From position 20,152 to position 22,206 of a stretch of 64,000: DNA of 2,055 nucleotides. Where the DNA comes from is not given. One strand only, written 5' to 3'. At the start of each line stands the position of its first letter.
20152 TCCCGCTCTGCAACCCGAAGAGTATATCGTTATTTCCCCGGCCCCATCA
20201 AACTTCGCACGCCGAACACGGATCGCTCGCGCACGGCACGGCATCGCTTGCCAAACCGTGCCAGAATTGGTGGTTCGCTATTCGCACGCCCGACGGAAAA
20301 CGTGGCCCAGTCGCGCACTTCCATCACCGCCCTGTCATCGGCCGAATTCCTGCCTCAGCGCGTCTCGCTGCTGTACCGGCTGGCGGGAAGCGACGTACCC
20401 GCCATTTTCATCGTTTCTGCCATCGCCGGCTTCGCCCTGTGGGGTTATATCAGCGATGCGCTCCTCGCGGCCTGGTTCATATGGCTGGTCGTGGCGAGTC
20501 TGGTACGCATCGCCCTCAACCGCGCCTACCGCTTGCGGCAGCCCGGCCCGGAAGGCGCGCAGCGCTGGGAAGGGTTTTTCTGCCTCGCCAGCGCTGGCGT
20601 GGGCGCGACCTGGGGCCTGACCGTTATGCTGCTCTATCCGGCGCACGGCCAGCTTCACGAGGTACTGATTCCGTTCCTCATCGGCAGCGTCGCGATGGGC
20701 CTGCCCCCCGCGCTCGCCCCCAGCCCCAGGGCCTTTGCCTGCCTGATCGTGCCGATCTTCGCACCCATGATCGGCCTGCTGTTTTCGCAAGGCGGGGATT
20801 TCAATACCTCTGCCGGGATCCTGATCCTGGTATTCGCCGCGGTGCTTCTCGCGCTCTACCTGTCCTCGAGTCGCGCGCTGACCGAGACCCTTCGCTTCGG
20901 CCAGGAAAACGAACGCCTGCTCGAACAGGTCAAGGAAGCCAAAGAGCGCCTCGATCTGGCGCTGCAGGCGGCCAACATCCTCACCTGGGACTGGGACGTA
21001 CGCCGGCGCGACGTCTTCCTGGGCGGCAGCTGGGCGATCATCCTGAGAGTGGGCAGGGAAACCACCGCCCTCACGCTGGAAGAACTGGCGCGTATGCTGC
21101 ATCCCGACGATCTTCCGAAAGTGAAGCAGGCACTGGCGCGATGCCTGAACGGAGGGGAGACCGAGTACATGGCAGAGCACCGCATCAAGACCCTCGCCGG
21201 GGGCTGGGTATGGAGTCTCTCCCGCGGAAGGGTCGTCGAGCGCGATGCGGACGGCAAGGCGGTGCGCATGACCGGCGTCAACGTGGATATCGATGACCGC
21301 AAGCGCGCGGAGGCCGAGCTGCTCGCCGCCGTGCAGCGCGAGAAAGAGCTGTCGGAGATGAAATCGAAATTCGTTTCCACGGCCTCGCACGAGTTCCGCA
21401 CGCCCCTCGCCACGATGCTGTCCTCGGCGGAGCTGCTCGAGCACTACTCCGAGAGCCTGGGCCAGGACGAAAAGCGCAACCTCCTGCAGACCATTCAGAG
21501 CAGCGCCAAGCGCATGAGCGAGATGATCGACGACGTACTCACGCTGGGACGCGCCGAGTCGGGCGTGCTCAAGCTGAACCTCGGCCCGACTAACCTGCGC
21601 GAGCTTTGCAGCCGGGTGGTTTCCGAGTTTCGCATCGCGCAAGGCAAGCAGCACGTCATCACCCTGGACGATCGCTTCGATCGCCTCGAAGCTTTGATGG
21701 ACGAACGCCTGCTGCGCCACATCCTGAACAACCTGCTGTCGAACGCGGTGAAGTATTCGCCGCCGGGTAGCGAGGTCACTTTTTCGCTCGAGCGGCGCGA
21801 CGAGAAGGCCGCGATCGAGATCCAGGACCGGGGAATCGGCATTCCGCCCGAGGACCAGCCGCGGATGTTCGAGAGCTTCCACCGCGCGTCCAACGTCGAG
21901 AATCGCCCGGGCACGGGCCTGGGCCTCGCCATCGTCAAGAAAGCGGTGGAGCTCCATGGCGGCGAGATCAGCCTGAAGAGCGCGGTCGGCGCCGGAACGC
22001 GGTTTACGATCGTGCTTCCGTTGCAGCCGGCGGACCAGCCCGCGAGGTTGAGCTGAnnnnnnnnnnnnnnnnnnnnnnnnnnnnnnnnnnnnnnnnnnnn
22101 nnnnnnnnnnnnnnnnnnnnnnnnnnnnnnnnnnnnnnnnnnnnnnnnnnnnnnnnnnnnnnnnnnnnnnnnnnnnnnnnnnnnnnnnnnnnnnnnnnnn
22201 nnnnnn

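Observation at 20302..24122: Histidine kinase translationally coupled to a REC / class III cyclase / Hanks Ser-Thr kinase triple fusion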

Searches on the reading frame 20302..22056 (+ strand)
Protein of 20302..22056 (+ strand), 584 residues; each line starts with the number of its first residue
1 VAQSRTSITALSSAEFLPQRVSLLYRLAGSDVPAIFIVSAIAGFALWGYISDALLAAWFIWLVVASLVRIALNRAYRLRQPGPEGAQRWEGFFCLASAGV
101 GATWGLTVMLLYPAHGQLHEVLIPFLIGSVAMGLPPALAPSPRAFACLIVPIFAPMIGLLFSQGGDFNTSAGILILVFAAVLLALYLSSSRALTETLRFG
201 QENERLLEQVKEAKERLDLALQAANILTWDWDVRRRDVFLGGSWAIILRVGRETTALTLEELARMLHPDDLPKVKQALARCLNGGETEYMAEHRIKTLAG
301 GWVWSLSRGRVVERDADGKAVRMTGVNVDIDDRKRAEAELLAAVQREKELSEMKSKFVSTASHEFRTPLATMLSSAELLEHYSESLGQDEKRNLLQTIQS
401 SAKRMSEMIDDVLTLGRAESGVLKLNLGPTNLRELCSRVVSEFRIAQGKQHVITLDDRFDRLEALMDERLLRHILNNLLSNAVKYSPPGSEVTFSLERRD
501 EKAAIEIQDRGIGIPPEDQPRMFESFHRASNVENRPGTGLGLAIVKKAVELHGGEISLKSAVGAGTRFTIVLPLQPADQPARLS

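Call 4: search_protein_families(library=pfam, proteins=[window:20302-22056:+], max_evalue=0.01)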
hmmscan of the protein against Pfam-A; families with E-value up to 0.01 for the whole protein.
window:20302-22056:+ (584 aa): 4 families
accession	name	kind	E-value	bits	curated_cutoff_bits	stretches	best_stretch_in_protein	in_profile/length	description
PF02518.31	HATPase_c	-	4.8e-34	117.6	26.4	1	467-575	2-110/111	Histidine kinase-, DNA gyrase B-, and HSP90-like ATPase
PF00512.31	HisKA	-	3.6e-18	65.8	26.9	1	353-421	1-66/66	His Kinase A (phospho-acceptor) domain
PF08447.18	PAS_3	-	5.7e-18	65.4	25.6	1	255-327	19-89/89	PAS fold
PF13581.12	HATPase_c_2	-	5.4e-06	26.9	27.4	1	475-551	36-111/127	Histidine kinase-like ATPase domain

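Call 5: search_protein_families(library=ncbifam, proteins=[window:20302-22056:+], max_evalue=0.01)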
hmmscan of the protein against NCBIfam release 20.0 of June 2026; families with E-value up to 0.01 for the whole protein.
window:20302-22056:+ (584 aa): 90 families (the best 25 are shown)
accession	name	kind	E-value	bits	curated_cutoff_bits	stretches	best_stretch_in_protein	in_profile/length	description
NF045595.1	HK_scytonemin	equivalog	5.4e-77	259.6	865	1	315-574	377-635/637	scytonemin biosynthesis sensor histidine kinase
NF046044.1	PnpS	equivalog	2.7e-56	191.3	400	1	319-573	135-390/390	two-component system histidine kinase PnpS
TIGR02966.1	phoR_proteo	equivalog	2e-53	181.5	334.2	1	344-571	104-332/333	phosphate regulon sensor histidine kinase PhoR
NF047874.1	MASE3_PAS_HK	subfamily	1.9e-51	175.6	560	1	256-576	304-627/655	MASE3 domain-containing sensor histidine kinase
NF033092.0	HK_WalK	equivalog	1.4e-50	172.5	725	1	343-574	361-594/594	cell wall metabolism sensor histidine kinase WalK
NF041880.1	EPS_EpsF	equivalog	1.5e-47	162.2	900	1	219-573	148-492/492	response regulator EpsF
NF040691.1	MtrAB_MtrB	equivalog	1.4e-46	159.5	450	1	340-577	257-495/507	MtrAB system histidine kinase MtrB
TIGR02956.1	TMAO_torS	equivalog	1.4e-45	155.8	676.5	1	345-579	455-687/967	TMAO reductase system sensor histidine kinase/response regulator TorS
NF041735.1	hist_kin_RppB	equivalog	1.1e-44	152.9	400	1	355-573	217-438/438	two-component system sensor histidine kinase RppB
NF008312.0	PRK11100.1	equivalog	1.2e-42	146.3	356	1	355-574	257-474/477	two-component system sensor histidine kinase CreC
TIGR01386.1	cztS_silS_copS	subfamily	3.1e-42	145.1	292.55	1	352-573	239-457/457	heavy metal sensor histidine kinase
NF045911.1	TCSHisKinNblS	equivalog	9.8e-42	143.1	1000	1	340-572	374-618/621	two-component system sensor histidine kinase NblS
NF038297.2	hybrid_HK_HrmK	equivalog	1.9e-41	142.4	725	1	342-579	223-462/607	hybrid histidine kinase/response regulator HrmK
NF011874.0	PRK15347.1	equivalog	5.7e-39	133.8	852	1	339-583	383-623/921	two component system sensor kinase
NF008302.0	PRK11091.1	equivalog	1.1e-37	129.7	838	1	315-577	251-508/779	aerobic respiration two-component sensor histidine kinase ArcB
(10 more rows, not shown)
